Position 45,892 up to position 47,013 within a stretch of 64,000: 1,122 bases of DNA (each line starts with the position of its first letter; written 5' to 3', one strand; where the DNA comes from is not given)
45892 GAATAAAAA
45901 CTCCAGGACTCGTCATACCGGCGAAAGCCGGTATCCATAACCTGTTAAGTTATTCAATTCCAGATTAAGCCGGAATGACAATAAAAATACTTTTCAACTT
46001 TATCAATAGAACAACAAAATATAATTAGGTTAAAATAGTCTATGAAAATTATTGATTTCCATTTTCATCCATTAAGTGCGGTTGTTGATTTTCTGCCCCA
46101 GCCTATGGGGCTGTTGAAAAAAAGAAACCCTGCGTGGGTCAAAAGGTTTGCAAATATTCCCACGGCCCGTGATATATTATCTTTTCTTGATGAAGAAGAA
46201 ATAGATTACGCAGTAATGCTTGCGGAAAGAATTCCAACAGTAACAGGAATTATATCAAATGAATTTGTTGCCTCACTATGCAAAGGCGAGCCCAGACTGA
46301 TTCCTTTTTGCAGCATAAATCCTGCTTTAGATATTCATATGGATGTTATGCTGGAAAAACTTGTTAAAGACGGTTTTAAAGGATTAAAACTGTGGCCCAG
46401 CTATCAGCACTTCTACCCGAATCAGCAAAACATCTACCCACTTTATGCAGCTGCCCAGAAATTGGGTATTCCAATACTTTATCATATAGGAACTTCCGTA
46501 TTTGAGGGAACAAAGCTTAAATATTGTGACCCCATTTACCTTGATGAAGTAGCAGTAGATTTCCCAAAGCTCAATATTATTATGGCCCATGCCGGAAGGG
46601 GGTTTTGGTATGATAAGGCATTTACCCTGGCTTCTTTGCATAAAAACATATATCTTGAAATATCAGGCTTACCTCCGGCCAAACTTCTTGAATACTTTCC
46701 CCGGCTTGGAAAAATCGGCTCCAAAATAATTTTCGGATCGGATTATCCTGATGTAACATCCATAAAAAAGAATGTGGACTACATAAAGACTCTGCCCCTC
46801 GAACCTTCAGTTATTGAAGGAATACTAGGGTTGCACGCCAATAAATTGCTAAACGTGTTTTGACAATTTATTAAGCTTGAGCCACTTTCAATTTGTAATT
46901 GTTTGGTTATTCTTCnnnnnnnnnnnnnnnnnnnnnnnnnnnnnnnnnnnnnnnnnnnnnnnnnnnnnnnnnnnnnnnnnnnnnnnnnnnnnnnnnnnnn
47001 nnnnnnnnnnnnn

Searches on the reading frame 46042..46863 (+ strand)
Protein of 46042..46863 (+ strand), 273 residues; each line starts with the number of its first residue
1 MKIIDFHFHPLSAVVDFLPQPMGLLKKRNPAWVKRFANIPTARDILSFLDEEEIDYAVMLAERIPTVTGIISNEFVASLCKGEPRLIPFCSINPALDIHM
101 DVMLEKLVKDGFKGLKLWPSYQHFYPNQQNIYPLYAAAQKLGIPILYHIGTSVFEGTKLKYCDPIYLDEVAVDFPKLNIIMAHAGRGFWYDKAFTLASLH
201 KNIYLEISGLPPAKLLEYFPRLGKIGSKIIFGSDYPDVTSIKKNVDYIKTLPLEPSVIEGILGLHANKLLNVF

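Call 74: search_protein_families(library=pfam, proteins=[window:46042-46863:+], max_evalue=0.000001)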
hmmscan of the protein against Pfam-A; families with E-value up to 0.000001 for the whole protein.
window:46042-46863:+ (273 aa): 1 family
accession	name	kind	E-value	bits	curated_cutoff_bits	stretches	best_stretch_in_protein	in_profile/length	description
PF04909.20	Amidohydro_2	-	1.5e-26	94.3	26.4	1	4-270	1-287/289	Amidohydrolase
